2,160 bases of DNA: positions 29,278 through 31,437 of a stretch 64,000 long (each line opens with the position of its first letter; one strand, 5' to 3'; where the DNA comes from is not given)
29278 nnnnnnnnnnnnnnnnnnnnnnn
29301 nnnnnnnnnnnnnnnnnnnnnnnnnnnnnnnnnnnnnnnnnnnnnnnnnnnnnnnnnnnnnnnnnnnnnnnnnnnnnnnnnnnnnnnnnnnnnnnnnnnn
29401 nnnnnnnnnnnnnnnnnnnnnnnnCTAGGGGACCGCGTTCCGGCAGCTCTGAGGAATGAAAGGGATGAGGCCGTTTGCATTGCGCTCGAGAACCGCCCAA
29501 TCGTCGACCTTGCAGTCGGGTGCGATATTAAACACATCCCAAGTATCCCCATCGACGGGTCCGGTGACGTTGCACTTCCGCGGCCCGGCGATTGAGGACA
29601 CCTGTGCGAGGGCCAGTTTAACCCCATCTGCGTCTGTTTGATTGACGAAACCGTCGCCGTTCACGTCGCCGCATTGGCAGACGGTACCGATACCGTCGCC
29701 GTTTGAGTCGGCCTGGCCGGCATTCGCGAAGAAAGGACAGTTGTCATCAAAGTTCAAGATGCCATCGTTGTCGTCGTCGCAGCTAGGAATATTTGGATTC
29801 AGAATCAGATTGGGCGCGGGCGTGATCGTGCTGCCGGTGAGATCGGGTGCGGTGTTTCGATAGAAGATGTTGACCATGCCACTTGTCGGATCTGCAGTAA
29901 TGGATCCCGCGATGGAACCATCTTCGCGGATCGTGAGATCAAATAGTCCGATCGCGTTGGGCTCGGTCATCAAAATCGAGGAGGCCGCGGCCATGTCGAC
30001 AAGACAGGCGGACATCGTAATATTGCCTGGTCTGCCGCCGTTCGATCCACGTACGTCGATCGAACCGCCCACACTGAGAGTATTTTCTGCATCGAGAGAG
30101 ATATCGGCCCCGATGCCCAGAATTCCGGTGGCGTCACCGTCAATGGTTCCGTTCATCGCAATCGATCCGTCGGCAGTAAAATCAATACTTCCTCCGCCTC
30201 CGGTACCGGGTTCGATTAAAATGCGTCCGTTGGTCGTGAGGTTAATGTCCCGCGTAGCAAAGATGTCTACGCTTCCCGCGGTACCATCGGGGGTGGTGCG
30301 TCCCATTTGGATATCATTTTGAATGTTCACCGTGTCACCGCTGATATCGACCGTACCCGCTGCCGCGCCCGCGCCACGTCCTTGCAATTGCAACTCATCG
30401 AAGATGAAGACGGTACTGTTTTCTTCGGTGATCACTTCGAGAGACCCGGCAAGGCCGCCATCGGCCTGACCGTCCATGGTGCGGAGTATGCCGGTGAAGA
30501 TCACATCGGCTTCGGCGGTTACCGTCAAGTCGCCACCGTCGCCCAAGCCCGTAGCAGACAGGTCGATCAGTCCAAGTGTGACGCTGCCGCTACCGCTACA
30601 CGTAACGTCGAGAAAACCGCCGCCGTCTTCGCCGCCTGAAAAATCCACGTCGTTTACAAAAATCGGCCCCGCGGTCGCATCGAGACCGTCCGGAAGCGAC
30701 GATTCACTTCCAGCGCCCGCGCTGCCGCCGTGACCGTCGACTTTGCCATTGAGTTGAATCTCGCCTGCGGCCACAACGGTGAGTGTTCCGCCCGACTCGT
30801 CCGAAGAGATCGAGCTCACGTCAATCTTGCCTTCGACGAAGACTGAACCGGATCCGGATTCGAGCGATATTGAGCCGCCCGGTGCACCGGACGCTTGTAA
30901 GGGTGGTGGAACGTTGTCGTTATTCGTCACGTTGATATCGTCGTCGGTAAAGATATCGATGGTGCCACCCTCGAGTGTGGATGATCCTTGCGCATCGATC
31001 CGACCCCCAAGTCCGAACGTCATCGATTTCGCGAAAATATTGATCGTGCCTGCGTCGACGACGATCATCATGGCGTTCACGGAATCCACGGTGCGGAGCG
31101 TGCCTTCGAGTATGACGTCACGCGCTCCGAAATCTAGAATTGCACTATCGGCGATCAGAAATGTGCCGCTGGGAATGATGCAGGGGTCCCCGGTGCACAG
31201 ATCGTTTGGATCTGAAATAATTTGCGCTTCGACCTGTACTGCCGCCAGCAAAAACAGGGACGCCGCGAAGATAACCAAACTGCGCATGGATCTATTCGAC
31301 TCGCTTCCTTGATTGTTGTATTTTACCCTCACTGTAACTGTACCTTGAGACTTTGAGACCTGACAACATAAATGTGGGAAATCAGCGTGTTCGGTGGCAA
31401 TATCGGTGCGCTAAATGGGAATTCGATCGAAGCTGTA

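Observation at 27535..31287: Two tandem, abutting paralogous secreted beta-helix proteins with TSP3-like and dockerin-like calcium-binding C-termini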

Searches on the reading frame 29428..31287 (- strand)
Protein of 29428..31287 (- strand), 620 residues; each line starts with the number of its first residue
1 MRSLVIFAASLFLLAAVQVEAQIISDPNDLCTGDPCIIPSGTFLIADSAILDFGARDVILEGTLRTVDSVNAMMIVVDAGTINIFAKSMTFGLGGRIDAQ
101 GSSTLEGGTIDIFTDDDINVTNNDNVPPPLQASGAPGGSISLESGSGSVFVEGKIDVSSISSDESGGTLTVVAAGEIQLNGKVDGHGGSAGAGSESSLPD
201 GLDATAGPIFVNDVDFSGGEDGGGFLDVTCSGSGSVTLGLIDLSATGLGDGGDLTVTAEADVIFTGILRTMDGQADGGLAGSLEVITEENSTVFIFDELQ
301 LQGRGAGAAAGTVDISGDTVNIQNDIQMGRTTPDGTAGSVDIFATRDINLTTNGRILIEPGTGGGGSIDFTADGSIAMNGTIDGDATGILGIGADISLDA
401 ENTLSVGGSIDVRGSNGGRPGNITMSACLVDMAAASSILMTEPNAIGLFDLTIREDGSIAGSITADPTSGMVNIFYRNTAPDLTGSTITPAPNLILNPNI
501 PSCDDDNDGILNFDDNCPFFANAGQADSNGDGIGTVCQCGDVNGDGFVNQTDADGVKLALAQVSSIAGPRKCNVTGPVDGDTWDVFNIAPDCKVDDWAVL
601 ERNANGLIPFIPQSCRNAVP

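Call 4: search_protein_families(library=pfam, proteins=[window:29428-31287:-], max_evalue=1)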
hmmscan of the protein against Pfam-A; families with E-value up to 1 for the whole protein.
window:29428-31287:- (620 aa): 2 families
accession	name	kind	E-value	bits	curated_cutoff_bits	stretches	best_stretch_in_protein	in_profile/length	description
PF02412.23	TSP_3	-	5e-05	23.3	25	1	504-525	15-36/36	Thrombospondin type 3 repeat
PF00404.24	Dockerin_1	-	0.0057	17.3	22.9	1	540-561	2-23/57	Dockerin type I domain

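Call 5: search_protein_families(library=ncbifam, proteins=[window:29428-31287:-], max_evalue=1)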
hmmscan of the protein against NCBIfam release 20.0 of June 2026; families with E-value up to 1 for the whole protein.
window:29428-31287:- (620 aa): 2 families
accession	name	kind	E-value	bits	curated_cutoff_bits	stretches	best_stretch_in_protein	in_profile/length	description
NF047638.1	throspo3_MtsC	equivalog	1.3e-07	30.9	350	1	504-553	195-243/428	cell-cell cohesion MYXO-CTERM protein MtsC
NF045500.1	Omp28_seleno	equivalog_domain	5.7e-06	25.9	200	1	503-541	273-312/377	Omp28-related selenoprotein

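Call 7: find_homologous_proteins(query=window:29428-31287:-)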
Query window:29428-31287:- (620 aa): 15 proteins with E <= 0.001 among 8000 candidates.
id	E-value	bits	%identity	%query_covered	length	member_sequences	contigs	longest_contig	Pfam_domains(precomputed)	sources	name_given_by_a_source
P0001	0.0e+0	1330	100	100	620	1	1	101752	-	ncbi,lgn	-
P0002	1.7e-53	201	33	99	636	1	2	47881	PF02412.24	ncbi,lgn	ncbi:MAG: thrombospondin type 3 repeat-containing protein [Myxococcota bacterium]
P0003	1.7e-35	141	30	86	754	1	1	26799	-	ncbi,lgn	-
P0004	2.2e-34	137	31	81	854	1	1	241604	PF00526.24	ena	-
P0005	8.7e-27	112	32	26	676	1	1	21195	PF02412.24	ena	-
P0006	2.4e-23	101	28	80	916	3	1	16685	PF00526.24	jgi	jgi:hypothetical protein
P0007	5.5e-21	93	29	80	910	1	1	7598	PF00526.24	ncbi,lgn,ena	-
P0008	1.3e-19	89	33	38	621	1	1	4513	-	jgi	jgi:hypothetical protein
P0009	1.0e-10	59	25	90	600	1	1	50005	PF00036.39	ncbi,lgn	-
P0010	4.9e-10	57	25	80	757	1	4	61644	-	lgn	-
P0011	1.2e-7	49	26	62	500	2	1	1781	-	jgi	jgi:hypothetical protein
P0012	4.6e-7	47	25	92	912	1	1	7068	PF13948.12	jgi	jgi:cysteine-rich repeat protein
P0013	1.5e-5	42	27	89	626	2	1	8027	-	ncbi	-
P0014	1.8e-5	42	28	77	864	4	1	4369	PF00526.24,PF13948.12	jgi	jgi:cysteine-rich repeat protein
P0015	2.7e-5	41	27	91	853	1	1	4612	PF13948.12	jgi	jgi:cysteine-rich repeat protein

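Call 13: find_encoding_contigs(protein=P0002, flank=10000, max_places=3)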
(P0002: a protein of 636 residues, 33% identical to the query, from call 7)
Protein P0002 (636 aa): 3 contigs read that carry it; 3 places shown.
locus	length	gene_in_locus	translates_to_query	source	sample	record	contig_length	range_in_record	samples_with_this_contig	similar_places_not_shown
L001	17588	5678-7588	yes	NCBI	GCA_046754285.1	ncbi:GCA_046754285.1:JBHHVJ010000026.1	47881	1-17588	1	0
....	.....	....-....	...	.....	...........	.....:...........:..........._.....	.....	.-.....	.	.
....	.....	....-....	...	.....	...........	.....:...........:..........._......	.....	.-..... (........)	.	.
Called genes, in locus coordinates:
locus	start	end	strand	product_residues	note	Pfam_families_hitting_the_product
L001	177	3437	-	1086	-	PF01839:FG-GAP (faint), PF13517:FG-GAP_3, PF08450:SGL (faint), PF01436:NHL (weak), PF24684:Vgb_lyase (faint), PF01436:NHL, PF25021:TEN_NHL (weak)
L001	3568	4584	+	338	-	PF13646:HEAT_2, PF02985:HEAT (faint), PF14666:RICTOR_M (faint), PF20168:PDS5 (weak), PF13646:HEAT_2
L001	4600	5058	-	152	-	PF02985:HEAT (faint), PF27207:Y4lR_2nd (faint), PF13646:HEAT_2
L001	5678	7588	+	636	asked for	PF02412:TSP_3 (faint)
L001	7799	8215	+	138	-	-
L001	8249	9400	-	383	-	PF02771:Acyl-CoA_dh_N, PF02770:Acyl-CoA_dh_M, PF00441:Acyl-CoA_dh_1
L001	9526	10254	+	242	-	-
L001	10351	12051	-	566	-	-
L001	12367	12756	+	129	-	PF00903:Glyoxalase, PF12681:Glyoxalase_2 (faint), PF13669:Glyoxalase_4, PF18029:Glyoxalase_6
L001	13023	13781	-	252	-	PF02585:PIG-L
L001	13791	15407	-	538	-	PF06418:CTP_synth_N, PF00117:GATase, PF07722:Peptidase_C26 (weak)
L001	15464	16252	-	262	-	PF02348:CTP_transf_3, PF12804:NTP_transf_3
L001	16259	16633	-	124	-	PF00380:Ribosomal_S9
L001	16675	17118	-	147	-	PF00572:Ribosomal_L13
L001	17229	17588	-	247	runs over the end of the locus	PF01416:PseudoU_synth_1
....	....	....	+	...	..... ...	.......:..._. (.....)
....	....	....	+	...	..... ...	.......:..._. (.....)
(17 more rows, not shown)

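Call 15: find_encoding_contigs(protein=P0003, flank=8000, max_places=2)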
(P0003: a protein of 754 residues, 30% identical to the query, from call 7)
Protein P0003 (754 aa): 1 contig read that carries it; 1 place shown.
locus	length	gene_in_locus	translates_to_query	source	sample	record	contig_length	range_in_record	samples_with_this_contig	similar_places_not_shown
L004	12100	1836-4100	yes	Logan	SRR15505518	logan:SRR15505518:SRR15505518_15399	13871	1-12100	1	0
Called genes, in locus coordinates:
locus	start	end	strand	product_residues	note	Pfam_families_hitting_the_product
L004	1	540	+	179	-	?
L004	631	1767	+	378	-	PF13489:Methyltransf_23, PF05175:MTS (weak), PF08241:Methyltransf_11, PF08242:Methyltransf_12, PF13649:Methyltransf_25, PF13847:Methyltransf_31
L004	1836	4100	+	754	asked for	-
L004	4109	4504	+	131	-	PF01124:MAPEG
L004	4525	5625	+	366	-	PF11017:DUF2855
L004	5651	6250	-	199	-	PF03352:Adenine_glyco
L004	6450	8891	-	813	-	PF09586:YfhO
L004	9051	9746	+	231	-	PF13489:Methyltransf_23, PF13847:Methyltransf_31 (weak), PF08241:Methyltransf_11, PF08242:Methyltransf_12, PF13649:Methyltransf_25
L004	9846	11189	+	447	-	PF00535:Glycos_transf_2, PF01209:Ubie_methyltran (weak), PF13489:Methyltransf_23, PF08241:Methyltransf_11, PF13649:Methyltransf_25, PF13847:Methyltransf_31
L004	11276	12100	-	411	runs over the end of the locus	PF05721:PhyH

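Call 16: find_encoding_contigs(protein=P0004, flank=8000, max_places=2)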
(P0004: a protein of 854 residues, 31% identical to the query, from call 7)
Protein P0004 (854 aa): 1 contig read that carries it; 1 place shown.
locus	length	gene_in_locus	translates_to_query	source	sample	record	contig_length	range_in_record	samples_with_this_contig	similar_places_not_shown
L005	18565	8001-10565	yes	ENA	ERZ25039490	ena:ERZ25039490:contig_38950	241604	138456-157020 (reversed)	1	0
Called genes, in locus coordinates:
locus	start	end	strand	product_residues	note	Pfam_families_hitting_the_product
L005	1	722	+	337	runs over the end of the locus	PF00296:Bac_luciferase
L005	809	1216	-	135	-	PF12172:zf-ChsH2 (weak), PF01796:OB_ChsH2_C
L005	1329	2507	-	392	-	PF22691:Thiolase_C_1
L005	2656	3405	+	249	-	PF00106:adh_short, PF08659:KR, PF13561:adh_short_C2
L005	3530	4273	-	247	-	PF00106:adh_short, PF08659:KR, PF13561:adh_short_C2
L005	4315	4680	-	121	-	-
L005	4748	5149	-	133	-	-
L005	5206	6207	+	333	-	PF00106:adh_short, PF08659:KR, PF13561:adh_short_C2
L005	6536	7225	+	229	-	PF03446:NAD_binding_2, PF14833:NAD_binding_11, PF21761:RedAm-like_C (faint)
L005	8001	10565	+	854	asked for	PF00526:Dicty_CTDC (weak)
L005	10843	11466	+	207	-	-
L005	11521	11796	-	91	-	PF15731:MqsA_antitoxin (weak), PF13560:HTH_31, PF01381:HTH_3, PF13384:HTH_23 (faint), PF13443:HTH_26 (weak)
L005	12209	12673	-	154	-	PF00072:Response_reg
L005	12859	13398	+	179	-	-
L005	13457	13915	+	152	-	-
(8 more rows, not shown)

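Call 17: predict_structure(alignment_id=A1)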
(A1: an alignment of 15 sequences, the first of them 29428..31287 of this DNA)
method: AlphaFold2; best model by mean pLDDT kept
length: 620 residues; sequences in the alignment: 15
mean_pLDDT: 79.8   pTM: 0.76
mean pLDDT of the five models: 79.8, 79.7, 78.5, 77.9, 77.8
residues with pLDDT >= 90: 360; 70-90: 99; 50-70: 40; < 50: 121
segments of 3 or more residues with pLDDT < 50: 1-19, 509-542, 559-620
pLDDT, mean of each block of 10 residues (from residue 1): 43 46 85 93 92 96 84 59 97 93 93 97 89 96 95 96 96 94 96 91 72 95 94 90 92 94 93 74 93 96 83 96 92 85 96 93 88 96 90 95 96 89 95 96 84 95 91 94 96 94 61 40 40 38 54 54 33 30 33 33 36 28
secondary structure, 60 per line:
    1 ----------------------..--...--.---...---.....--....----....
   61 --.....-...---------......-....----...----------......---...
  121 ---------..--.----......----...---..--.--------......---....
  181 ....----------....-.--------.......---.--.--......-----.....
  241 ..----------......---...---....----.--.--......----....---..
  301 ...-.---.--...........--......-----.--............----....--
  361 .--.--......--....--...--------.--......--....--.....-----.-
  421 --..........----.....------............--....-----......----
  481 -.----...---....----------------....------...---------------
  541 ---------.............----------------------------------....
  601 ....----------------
elements in order: E36-38 E42-46 E49-52 E57-60 E63-67 E81-86 E88-91 E96-98 E109-114 E118-120 E139-144 E149-151 E168-173 E177-184 E195-198 E209-215 E225-230 E236-242 E253-258 E262-264 E268-271 E282-287 E292-295 E299-303 E312-322 E325-330 E339-350 E355-358 E367-372 E375-378 E381-383 E395-400 E403-406 E409-413 E423-432 E437-441 E448-459 E462-465 E471-476 E487-489 E493-496 H513-516 H550-562 H597-604

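Call 29: find_related_loci(query=window:29428-31287:-, collection=genome_contigs, flank=10000)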
Query window:29428-31287:- (620 aa) in genome_contigs; peptide patterns used: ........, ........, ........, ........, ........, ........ (x = any residue, [..] = any of these).
183 stretches matched a pattern; 2 encode a relative of the query (tblastn E <= 1e-3); 2 distinct loci.
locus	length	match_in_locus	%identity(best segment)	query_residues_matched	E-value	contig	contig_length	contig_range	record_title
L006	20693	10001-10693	39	502-581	2e-9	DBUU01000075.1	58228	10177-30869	MAG TPA_asm: Alteromonadaceae bacterium UBA1282 UBA1282_contig_1511, whole genome shotgun sequence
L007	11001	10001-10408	33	478-604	3e-8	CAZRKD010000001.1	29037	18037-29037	MAG TPA_asm: uncultured bacterium isolate binchicken_co21_456 genome assembly, contig: NODE_624_length_29037_cov_5.24677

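Call 32: search_protein_representatives(alignment_id=A2)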
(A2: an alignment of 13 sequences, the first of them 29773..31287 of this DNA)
Query: 13 sequences, 490 profile positions. Proteins with E-value up to 0.001 (for the whole library): 15956; up to 1e-10: 7875; up to 1e-30: 1349. The best 150 are listed.
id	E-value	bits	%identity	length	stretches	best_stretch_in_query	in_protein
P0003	1.4e-151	522.0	-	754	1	1-489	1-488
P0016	2.2e-146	504.9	-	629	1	2-490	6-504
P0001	2.2e-145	501.6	-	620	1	1-489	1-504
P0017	2.6e-141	488.2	-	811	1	12-489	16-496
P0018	8.9e-137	473.2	-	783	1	9-489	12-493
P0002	6.7e-128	443.9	-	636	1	1-489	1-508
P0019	2.0e-127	442.4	-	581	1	10-488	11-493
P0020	4.6e-126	437.9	-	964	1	5-488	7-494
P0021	5.2e-126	437.7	-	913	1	10-489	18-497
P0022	1.0e-121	423.5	-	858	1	2-489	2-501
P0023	1.5e-119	416.4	-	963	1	9-489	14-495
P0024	2.3e-118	412.5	-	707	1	11-489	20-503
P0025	3.0e-116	405.5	-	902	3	10-367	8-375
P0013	2.3e-113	396.0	-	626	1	1-490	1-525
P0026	2.1e-111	389.5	-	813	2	6-329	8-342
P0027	2.8e-107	375.9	-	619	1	1-489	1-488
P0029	4.0e-102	358.9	-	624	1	9-489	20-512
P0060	2.3e-87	310.2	-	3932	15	84-427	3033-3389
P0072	1.6e-85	304.2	-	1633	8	70-332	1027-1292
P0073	1.7e-85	304.1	-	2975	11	69-448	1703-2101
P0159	1.4e-73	264.8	-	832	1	7-489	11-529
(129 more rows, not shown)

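Call 38: search_protein_families(library=pfam, alignment_id=A4, max_evalue=0.001)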
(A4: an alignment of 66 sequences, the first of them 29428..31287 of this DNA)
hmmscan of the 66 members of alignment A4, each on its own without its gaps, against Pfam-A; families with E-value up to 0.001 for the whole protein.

A. member 1, window:29428-31287:- (620 aa): 1 family
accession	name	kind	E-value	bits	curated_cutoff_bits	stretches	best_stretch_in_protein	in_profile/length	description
PF02412.23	TSP_3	-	5e-05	23.3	25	0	504-525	15-36/36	Thrombospondin type 3 repeat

B. families by the number of members that match (of 66 scanned): 8 families
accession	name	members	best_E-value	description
PF13948.11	DUF4215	16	9.6e-23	Domain of unknown function (DUF4215)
PF00526.23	Dicty_CTDC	11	2.4e-13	Dictyostelium (slime mold) repeat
PF02412.23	TSP_3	9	2.7e-10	Thrombospondin type 3 repeat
PF00036.39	EF-hand_1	5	1.1e-06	EF hand domain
PF13405.12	EF-hand_6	3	6.9e-05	EF-hand domain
PF11617.13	Cu-binding_MopE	2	1.2e-09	Putative metal-binding motif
PF00404.24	Dockerin_1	2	8.2e-06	Dockerin type I domain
PF13202.12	EF-hand_5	2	0.00012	EF hand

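Call 39: search_protein_families(library=ncbifam, alignment_id=A4, max_evalue=0.001)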
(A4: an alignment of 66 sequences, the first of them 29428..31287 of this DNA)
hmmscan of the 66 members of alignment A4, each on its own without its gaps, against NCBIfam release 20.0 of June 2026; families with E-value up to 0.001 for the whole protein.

A. member 1, window:29428-31287:- (620 aa): 2 families
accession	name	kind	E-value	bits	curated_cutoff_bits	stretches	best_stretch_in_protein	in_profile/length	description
NF047638.1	throspo3_MtsC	equivalog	1.3e-07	30.9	350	1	504-553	195-243/428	cell-cell cohesion MYXO-CTERM protein MtsC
NF045500.1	Omp28_seleno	equivalog_domain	5.7e-06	25.9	200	1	503-541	273-312/377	Omp28-related selenoprotein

B. families by the number of members that match (of 66 scanned): 5 families
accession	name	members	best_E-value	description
TIGR02232.1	myxo_disulf_rpt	21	9.6e-56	cysteine-rich acidic repeat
NF047638.1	throspo3_MtsC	14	1.4e-13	cell-cell cohesion MYXO-CTERM protein MtsC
NF045500.1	Omp28_seleno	11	2.5e-10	Omp28-related selenoprotein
NF041540.1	dockerin_GC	1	6.6e-06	GC-type dockerin domain-anchored protein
TIGR03901.2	MYXO-CTERM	1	0.00037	MYXO-CTERM sorting domain-containing protein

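Call 40: list_cluster_members(proteins=[P0001, P0016, P0003, P0017, P0018, P0019, P0020, P0024, P0027, P0029])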
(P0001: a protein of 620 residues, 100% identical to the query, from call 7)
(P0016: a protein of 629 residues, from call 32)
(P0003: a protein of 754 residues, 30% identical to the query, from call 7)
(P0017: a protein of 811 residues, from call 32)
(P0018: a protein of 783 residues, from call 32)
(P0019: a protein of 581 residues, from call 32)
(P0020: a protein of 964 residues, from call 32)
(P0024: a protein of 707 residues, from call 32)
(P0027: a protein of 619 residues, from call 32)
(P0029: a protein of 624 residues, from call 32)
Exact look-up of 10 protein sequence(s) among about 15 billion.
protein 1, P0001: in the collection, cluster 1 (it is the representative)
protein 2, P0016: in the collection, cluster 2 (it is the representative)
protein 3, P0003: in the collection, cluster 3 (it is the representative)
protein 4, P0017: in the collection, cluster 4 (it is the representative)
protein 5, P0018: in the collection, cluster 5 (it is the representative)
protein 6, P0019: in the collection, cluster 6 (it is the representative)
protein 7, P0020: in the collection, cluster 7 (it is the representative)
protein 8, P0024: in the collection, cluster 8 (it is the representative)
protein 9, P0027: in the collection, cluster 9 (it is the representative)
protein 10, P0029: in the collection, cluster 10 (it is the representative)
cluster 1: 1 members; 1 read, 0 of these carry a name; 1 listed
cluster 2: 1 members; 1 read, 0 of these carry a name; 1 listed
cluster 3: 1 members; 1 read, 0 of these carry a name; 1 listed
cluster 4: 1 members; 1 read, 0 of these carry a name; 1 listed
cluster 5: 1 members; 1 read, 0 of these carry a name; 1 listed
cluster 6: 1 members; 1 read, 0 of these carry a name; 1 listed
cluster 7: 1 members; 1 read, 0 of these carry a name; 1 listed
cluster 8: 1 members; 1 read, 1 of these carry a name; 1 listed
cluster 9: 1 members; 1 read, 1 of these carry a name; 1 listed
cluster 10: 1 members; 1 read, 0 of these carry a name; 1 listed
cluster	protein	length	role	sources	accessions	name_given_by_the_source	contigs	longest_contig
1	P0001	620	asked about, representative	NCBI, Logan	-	-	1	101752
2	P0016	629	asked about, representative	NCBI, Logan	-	-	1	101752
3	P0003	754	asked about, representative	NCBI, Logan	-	-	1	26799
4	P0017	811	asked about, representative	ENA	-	-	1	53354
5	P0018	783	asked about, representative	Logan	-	-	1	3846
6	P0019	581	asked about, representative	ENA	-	-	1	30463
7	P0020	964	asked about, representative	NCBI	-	-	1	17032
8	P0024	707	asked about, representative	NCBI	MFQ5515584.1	MAG: hypothetical protein ACE5FG_14305, partial [Myxococcota bacterium]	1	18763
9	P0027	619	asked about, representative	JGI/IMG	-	hypothetical protein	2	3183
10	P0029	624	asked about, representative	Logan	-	-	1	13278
